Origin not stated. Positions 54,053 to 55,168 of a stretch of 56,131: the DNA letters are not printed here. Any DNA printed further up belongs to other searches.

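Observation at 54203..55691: Translationally coupled trio next to attP: exported small protein, secreted SNase-like nuclease and an orphan 2-TM protein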

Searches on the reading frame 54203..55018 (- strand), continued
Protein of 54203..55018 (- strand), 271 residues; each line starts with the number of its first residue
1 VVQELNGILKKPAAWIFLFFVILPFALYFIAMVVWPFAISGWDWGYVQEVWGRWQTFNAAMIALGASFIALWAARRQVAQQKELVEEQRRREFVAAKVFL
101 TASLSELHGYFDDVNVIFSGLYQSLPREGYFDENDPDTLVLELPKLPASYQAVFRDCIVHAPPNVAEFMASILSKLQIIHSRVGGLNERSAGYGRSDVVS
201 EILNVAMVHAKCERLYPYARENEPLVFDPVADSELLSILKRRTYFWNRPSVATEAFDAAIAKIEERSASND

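Call 30: search_solved_structures(query=A2, max_evalue=1)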
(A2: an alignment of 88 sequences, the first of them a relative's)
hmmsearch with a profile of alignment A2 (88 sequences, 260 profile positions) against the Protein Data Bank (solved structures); distinct sequences matched with E-value up to 1: 9.
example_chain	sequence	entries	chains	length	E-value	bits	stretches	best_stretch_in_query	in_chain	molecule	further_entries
4rm7_A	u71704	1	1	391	0.22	13.8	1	173-256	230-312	Acyl-CoA dehydrogenase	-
9dtx_D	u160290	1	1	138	0.22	13.8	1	121-164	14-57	Transcription activator BRG1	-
5ue0_A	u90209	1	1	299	0.53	12.5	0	154-214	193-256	CT622 protein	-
4yqx_A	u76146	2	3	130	0.58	12.4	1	154-245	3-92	Interleukin-2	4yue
3q0k_A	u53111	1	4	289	0.76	12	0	79-161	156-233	Protein kinase C and casein kinase substrate in neurons protein 2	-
3lll_A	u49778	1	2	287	0.78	12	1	79-165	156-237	Protein kinase C and casein kinase substrate in neurons protein 2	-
3abh_A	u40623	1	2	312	0.91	11.8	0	79-161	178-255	Protein kinase C and casein kinase substrate in neurons protein 2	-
3uvd_A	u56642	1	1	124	0.97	11.7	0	125-164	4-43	Transcription activator BRG1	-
5cwo_A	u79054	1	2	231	0.98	11.7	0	97-158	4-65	Designed helical repeat protein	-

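Call 32: search_protein_families(library=padloc, alignment_id=A2, max_evalue=0.01)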
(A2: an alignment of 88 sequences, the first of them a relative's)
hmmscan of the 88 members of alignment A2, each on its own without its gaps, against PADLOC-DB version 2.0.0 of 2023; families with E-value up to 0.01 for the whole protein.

A. member 1, P0001 (271 aa): 0 families

B. families by the number of members that match (of 88 scanned): 4 families
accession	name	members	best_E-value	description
PDLC02100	Cas6a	1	0.00026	-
PDLC01626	Cas56g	1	0.0042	CAS-I-U; effector_G5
PDLC04088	SIR2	1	0.0051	-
PDLC04452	PDC-M14B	1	0.0057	-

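Call 34: find_related_loci(query=A1, collection=genome_contigs, flank=6000)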
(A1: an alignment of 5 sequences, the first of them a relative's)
Query A1 (271 aa) in genome_contigs; peptide patterns used: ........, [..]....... (x = any residue, [..] = any of these).
24 stretches matched a pattern; 3 encode a relative of the query (tblastn E <= 1e-3); 3 distinct loci.
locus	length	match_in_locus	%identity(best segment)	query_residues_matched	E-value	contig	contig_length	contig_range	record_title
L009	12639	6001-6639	36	8-230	8e-34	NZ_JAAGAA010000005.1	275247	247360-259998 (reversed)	Crenobacter caeni strain HX-7-9 Scaffold5_1, whole genome shotgun sequence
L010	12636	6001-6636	33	7-221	8e-32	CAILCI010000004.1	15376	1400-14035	MAG: uncultured Burkholderiales bacterium isolate A1_bin-315 genome assembly, contig: bin-315:004/101, whole genome shot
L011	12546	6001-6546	34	21-220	1e-26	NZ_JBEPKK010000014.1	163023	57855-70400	Variovorax boronicumulans strain DS4417 Ga0466878_14, whole genome shotgun sequence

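Call 37: predict_structure(alignment_id=A2)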
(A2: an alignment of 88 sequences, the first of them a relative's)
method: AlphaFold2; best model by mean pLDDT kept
length: 271 residues; sequences in the alignment: 88
mean_pLDDT: 92.3   pTM: 0.81
mean pLDDT of the five models: 92.3, 91.0, 90.8, 90.7, 90.5
residues with pLDDT >= 90: 223; 70-90: 33; 50-70: 12; < 50: 3
segments of 3 or more residues with pLDDT < 50: 1-3
pLDDT, mean of each block of 10 residues (from residue 1): 53 88 95 96 96 95 94 94 97 98 98 95 90 79 96 98 98 98 90 93 98 98 97 97 77 93 95 59
secondary structure, 60 per line:
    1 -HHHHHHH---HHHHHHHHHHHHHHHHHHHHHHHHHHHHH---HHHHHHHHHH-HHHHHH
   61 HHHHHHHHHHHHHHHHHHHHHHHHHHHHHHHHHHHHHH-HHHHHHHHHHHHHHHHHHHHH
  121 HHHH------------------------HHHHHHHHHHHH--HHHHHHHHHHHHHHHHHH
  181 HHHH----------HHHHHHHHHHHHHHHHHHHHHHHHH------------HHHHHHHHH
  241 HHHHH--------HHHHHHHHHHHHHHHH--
elements in order: H2-8 H12-40 H44-53 H55-98 H100-124 H149-160 H163-184 H195-219 H232-245 H254-269

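Call 38: find_homologous_proteins(query=A2, max_evalue=0.00001)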
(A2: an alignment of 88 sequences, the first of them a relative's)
Query A2 (88 sequences) (271 aa, profile of the alignment): 28 proteins with E <= 0.00001 among 4032 candidates.
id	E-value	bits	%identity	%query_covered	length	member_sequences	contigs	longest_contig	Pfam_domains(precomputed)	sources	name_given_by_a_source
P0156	7.5e-105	368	30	80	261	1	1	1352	-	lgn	-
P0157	2.4e-97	343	33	81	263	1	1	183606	-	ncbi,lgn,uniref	ncbi:MAG: hypothetical protein WD071_16770 [Pseudohongiella sp.]|uniref:hypothetical protein n=1 Tax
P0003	3.7e-95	336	37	75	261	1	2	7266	-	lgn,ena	-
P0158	1.0e-93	331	35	79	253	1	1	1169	-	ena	-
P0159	1.6e-93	331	36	82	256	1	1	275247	-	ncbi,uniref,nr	ncbi:hypothetical protein [Crenobacter caeni]|uniref:DUF4760 domain-containing protein n=1 Tax=Creno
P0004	6.6e-93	329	34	75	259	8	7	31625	-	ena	-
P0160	7.5e-90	319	36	76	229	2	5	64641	-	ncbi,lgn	-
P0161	8.1e-87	309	36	76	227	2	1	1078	-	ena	-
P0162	2.8e-85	304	34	76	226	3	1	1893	-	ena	-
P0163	2.7e-82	294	32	80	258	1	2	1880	-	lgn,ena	-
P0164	7.2e-81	289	31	75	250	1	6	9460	-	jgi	jgi:hypothetical protein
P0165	9.6e-81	289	32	69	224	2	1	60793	-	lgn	-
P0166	9.8e-79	282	33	77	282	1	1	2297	-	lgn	-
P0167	3.1e-78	281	30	76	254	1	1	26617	-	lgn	-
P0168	9.1e-77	276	26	77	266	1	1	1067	-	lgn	-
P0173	8.8e-74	266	31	75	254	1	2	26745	-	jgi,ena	jgi:hypothetical protein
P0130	8.3e-72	259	26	86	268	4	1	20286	-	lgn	-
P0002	1.6e-66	242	87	95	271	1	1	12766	-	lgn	-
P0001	2.9e-63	231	100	100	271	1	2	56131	-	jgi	-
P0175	8.9e-33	132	22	80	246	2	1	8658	-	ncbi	-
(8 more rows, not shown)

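Call 40: find_encoding_contigs(protein=P0157, flank=8000, max_places=3)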
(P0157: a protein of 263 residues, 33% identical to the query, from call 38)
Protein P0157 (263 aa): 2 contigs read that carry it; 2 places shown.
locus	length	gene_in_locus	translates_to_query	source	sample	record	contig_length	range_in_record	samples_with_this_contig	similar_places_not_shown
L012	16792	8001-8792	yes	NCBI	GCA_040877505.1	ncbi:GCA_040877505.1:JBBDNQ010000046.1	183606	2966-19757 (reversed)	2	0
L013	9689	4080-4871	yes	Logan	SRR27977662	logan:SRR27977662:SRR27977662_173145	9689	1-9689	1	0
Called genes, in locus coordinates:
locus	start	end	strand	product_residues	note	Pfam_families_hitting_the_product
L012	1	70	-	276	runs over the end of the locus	PF03795:YCII, PF00903:Glyoxalase (faint), PF06983:3-dmu-9_3-mt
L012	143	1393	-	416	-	PF04542:Sigma70_r2, PF08281:Sigma70_r4_2 (weak), PF20239:DUF6596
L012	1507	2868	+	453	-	PF01654:Cyt_bd_oxida_I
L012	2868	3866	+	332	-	PF02322:Cyt_bd_oxida_II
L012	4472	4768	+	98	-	-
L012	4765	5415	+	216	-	-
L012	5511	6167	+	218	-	-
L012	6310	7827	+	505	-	PF00005:ABC_tran (faint), PF11398:DUF2813 (faint), PF13175:AAA_15, PF13476:AAA_23 (weak), PF13304:AAA_21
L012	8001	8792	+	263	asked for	-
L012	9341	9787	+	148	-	-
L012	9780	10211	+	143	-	-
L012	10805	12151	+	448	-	PF18476:PIN_8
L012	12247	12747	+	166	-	-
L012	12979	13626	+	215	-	PF01323:DSBA, PF13462:Thioredoxin_4 (faint)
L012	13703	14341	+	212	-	PF02798:GST_N, PF13417:GST_N_3, PF13409:GST_N_2, PF00043:GST_C (weak), PF13410:GST_C_2 (weak)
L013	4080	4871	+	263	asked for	-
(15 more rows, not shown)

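Call 41: find_encoding_contigs(protein=P0160, flank=8000, max_places=5)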
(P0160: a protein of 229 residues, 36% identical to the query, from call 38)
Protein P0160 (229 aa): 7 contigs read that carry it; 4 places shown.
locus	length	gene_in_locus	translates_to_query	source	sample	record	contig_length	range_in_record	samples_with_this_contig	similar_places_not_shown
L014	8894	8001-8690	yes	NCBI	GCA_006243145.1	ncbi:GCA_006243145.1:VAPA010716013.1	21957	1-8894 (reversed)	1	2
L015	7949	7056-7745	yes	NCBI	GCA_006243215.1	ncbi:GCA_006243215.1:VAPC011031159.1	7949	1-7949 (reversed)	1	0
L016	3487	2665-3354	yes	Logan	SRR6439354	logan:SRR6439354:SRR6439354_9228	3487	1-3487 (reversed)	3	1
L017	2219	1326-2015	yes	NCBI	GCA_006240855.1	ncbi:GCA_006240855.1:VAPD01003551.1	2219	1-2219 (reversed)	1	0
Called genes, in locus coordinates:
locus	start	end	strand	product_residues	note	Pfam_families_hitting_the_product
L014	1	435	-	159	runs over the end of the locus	-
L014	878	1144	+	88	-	-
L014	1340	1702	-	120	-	PF00589:Phage_integrase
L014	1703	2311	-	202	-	PF13495:Phage_int_SAM_4, PF00589:Phage_integrase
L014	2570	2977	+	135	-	-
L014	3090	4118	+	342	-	PF04607:RelA_SpoT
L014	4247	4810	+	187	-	-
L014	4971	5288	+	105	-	-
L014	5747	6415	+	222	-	-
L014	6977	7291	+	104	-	-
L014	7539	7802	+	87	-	-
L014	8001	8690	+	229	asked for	-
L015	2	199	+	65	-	?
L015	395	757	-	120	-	PF00589:Phage_integrase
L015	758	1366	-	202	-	PF13495:Phage_int_SAM_4, PF00589:Phage_integrase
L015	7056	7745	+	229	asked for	-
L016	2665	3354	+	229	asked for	-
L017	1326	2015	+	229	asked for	-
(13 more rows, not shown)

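Call 43: fold_search(model_id=the predicted structure, library=pdb)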
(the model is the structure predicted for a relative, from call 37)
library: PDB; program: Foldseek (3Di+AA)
matches with E <= 10: 207; with E <= 0.001: 0
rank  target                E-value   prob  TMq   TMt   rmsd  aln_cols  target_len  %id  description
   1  6jlf_D                6.7e-01  0.14  0.18  0.18  29.4       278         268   14  Crystal structure of a bacterial Bestrophin homolog from Klebsiella pneumoniae D179A mutation - HR (released 2019-11-13)
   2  1key_A                7.1e-01  0.15  0.17  0.21  18.7       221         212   13  Crystal Structure of Mouse Testis/Brain RNA-binding Protein (TB-RBP) (released 2002-07-03)
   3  3pja_G                7.7e-01  0.14  0.17  0.21  17.4       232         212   12  Crystal structure of human C3PO complex (released 2011-05-11)
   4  4wyv_C                8.1e-01  0.13  0.16  0.19  19.2       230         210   13  Crystal Structure of Human Translin in Open Conformation (released 2014-11-26)
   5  6ivn_C                1.0e+00  0.10  0.16  0.16  29.0       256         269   16  Crystal structure of a membrane protein G264A (released 2019-11-06)
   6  9fqr_F5               1.1e+00  0.08  0.14  0.11  26.9       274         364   12  96-nm repeat of axonemal doublet microtubules from bovine sperm (released 2025-03-26)
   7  3qb5_B                1.3e+00  0.09  0.15  0.17  16.3       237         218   11  Human C3PO complex in the presence of MnSO4 (released 2011-05-11)
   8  6jlf_B                1.4e+00  0.10  0.18  0.18  30.3       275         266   13  Crystal structure of a bacterial Bestrophin homolog from Klebsiella pneumoniae D179A mutation - HR (released 2019-11-13)
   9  4z9i_B                1.5e+00  0.30  0.25  0.36   9.8       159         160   14  Asp-TarS from E. coli (released 2016-07-20)
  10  2jsw_MODEL_1_A        1.5e+00  0.14  0.19  0.26  12.2       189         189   15  Solution Structure of the R13 Domain of Talin (released 2008-01-29)
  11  1i5n_A                1.6e+00  0.18  0.18  0.32  11.9       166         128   10  Crystal structure of the P1 domain of CheA from Salmonella typhimurium (released 2001-07-11)
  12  4z9i_A                1.7e+00  0.14  0.18  0.26  11.5       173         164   13  Asp-TarS from E. coli (released 2016-07-20)
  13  6ivl_B                1.7e+00  0.08  0.16  0.16  30.8       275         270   16  Crystal structure of a membrane protein L259A (released 2019-11-06)
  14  4k2p_D                2.0e+00  0.13  0.17  0.19  11.3       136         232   15  The Structure of a Quintuple Mutant of the Tiam1 PH-CC-Ex Domain (released 2013-07-10)
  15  9fqr_Co               2.0e+00  0.10  0.19  0.21  26.6       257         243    9  96-nm repeat of axonemal doublet microtubules from bovine sperm (released 2025-03-26)
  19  2lp4_MODEL_1_A        2.1e+00  0.13  0.19  0.22  14.1       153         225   12  Solution structure of P1-CheY/P2 complex in bacterial chemotaxis (released 2012-10-24)
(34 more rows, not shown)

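Call 44: find_related_loci(query=A1, collection=viral_contigs, flank=6000)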
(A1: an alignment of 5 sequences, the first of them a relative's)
Query A1 (271 aa) in viral_contigs; peptide patterns used: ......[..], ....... (x = any residue, [..] = any of these).
24 stretches matched a pattern; 1 encode a relative of the query (tblastn E <= 1e-3); 1 distinct loci.
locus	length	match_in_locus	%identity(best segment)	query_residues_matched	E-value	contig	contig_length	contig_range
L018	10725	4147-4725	36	25-225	1e-35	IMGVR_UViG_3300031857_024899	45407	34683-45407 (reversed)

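Call 49: search_protein_families(library=pfam, proteins=[P0159, P0157, P0160, L018:3164-4081:+, L009:5216-5860:+, L009:7277-7879:+, L010:6834-8039:+, L011:6916-8178:+, L018:4078-4845:+, P0175], max_evalue=5)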
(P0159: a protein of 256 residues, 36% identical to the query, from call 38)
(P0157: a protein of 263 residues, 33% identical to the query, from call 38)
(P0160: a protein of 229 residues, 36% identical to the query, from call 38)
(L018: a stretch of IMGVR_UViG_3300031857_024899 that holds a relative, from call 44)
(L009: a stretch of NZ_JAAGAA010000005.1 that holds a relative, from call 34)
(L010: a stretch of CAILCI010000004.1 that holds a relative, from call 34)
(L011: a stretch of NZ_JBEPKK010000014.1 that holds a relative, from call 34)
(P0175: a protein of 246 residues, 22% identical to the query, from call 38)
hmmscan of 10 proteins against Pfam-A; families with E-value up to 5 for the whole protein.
P0159 (256 aa): 1 family
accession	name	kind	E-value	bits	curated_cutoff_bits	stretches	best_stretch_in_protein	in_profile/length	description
PF24851.1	DUF7725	-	0.19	12.1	25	1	216-231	38-53/73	Domain of unknown function (DUF7725)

P0157 (263 aa): 0 families

P0160 (229 aa): 1 family
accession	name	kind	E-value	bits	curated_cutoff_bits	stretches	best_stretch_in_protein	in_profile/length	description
PF23352.1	IFT52_central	-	0.15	12.8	27.9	1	91-147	4-59/81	IFT52 central domain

L018:3164-4081:+ (305 aa): 1 family
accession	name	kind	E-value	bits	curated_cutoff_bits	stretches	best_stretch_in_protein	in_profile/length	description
PF06114.19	Peptidase_M78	-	2e-19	70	22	1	77-178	28-121/123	IrrE N-terminal-like domain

L009:5216-5860:+ (214 aa): 0 families

L009:7277-7879:+ (200 aa): 1 family
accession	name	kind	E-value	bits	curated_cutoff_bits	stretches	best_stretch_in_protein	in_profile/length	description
PF22522.2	DUF6998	-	0.0074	16.7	27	1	46-88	24-65/136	Family of unknown function (DUF6998)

L010:6834-8039:+ (401 aa): 2 families
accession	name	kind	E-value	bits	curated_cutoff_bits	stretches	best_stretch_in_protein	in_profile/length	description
PF04480.18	DUF559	-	0.0037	17.6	20.6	1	183-227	32-76/109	Protein of unknown function (DUF559)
PF18463.6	PCSK9_C3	-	0.79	10.4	26.7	0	356-395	2-41/74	Proprotein convertase subtilisin-like/kexin type 9 C-terminal domain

L011:6916-8178:+ (420 aa): 11 families
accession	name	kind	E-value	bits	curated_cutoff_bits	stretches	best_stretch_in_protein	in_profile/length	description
PF08239.17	SH3_3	-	9.7e-06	26.1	27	1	350-405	3-54/54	Bacterial SH3 domain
PF13328.12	HD_4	-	0.0098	16.1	27.2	1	18-117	4-112/156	HD domain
PF00188.32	CAP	-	0.036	15.3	21.1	0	79-111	60-93/117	Cysteine-rich secretory protein family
PF17105.10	BRD4_CDT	-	0.037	13.9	27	1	19-45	6-32/44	C-terminal domain of bromodomain protein 4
PF09911.14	DUF2140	-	0.044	13.7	34.3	1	278-345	9-77/187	Uncharacterized protein conserved in bacteria (DUF2140)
PF12959.12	DUF3848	-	0.087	13.3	30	1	54-114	36-92/95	Protein of unknown function (DUF3848)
PF06347.19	SH3_4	-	0.11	12.7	24.1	1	349-399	4-49/56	Bacterial SH3 domain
PF17319.7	DUF5362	-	0.12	12.7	25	1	276-326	23-73/94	Family of unknown function (DUF5362)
PF10177.14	DUF2371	-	0.17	12.6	22.9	1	274-329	40-99/143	Uncharacterised conserved protein (DUF2371)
PF13297.11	SDE2_2C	-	0.2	12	26.6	1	227-260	28-60/82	Replication stress response SDE2 C-terminal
PF05812.17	Herpes_BLRF2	-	0.9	10.1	25.8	1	311-357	4-50/119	Herpesvirus BLRF2 protein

L018:4078-4845:+ (255 aa): 3 families
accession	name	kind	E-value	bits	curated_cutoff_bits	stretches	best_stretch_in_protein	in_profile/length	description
PF21099.2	POLQ_helical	-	0.087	13.3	27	1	218-253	38-73/163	DNA_pol_Q helicase like region helical domain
PF23716.1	DUF7158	-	0.15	12.1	27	1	116-130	18-32/38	Family of unknown function (DUF7158)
PF07332.16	Phage_holin_3_6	-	0.19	12.3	28.4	1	20-79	41-98/116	Putative Actinobacterial Holin-X, holin superfamily III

P0175 (246 aa): 2 families
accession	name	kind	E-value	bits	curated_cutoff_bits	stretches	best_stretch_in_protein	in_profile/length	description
PF19530.4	Ndh2_N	-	0.025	15.3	27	1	145-210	9-73/100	NAD(P)H-quinone oxidoreductase subunit 2 N-terminal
PF07264.17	EI24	-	0.073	13.6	32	1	2-65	3-71/199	Sulfate transporter CysZ/Etoposide-induced protein 2.4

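Call 50: find_encoding_contigs(protein=P0165, flank=6000, max_places=2)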
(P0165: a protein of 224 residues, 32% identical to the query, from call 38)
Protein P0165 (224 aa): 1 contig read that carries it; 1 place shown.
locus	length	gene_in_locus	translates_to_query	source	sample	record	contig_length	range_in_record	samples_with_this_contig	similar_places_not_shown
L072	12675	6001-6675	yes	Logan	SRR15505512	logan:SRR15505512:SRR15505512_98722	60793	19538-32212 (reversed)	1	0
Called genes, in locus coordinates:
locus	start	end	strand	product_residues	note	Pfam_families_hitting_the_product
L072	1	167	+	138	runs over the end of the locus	-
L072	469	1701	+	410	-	PF13599:Pentapeptide_4 (faint)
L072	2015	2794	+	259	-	-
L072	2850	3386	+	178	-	-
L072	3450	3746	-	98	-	-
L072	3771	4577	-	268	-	PF13276:HTH_21, PF00665:rve, PF13683:rve_3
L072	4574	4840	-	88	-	PF01527:HTH_Tnp_1, PF13384:HTH_23 (weak)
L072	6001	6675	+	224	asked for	-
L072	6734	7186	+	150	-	-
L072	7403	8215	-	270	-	-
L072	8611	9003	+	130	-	PF21983:NikA-like (weak)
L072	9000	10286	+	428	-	PF03432:Relaxase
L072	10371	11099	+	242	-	-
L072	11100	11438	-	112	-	-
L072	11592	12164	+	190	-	PF00239:Resolvase, PF02796:HTH_7 (weak)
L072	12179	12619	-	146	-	PF04002:RadC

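Call 51: find_encoding_contigs(protein=P0167, flank=6000, max_places=2)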
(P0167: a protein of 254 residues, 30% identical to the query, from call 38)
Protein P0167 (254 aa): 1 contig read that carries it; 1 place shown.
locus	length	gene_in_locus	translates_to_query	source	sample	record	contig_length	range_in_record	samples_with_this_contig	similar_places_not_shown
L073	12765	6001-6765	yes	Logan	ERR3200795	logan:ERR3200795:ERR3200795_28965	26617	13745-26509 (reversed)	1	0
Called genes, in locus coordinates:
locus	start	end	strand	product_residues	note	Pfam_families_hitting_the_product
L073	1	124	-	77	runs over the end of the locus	?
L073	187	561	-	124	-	-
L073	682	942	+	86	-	PF13560:HTH_31, PF12844:HTH_19 (weak), PF01381:HTH_3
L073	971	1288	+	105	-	PF09720:Unstab_antitox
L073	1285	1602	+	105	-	PF05016:ParE_toxin (weak)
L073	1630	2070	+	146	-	-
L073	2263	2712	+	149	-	-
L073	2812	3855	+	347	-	-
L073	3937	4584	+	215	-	-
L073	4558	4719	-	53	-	-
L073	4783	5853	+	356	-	-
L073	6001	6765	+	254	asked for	-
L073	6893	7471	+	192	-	-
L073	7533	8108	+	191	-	PF21983:NikA-like (weak)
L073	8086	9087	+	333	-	PF03432:Relaxase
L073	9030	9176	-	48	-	-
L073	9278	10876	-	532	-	PF18728:HEPN_AbiV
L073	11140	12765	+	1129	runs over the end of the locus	-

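Call 52: find_encoding_contigs(protein=P0173, flank=6000, max_places=2)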
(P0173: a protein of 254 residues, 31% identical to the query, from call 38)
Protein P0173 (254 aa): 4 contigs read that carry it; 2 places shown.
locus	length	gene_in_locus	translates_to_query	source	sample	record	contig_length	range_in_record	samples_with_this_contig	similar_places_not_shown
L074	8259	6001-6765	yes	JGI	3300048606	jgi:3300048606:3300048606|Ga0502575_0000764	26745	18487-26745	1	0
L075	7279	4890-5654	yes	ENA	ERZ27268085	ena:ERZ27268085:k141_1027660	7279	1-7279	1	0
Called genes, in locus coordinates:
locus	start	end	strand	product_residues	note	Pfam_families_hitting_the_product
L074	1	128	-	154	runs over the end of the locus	-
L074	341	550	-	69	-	-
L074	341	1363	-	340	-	-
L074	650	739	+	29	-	-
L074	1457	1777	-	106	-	-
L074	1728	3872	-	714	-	-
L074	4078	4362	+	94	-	-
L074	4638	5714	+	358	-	-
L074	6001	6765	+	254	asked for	-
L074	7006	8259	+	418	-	?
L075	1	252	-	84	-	?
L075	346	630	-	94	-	-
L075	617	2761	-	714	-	-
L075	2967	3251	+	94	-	-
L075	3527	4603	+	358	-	-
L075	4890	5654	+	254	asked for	-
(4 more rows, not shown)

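Call 53: find_encoding_contigs(protein=P0130, flank=6000, max_places=2)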
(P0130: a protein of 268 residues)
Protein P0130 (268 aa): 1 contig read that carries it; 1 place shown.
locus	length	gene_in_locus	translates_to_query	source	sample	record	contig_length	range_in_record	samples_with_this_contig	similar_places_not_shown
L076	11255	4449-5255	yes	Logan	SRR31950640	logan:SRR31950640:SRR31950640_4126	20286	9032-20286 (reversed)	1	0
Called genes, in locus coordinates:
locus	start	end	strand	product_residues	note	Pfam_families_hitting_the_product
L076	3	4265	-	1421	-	?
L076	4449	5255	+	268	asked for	-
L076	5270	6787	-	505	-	-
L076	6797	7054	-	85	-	-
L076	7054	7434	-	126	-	-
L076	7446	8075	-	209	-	-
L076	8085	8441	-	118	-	-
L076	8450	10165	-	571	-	PF09327:Phage_Tail_Tip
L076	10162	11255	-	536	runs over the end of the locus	-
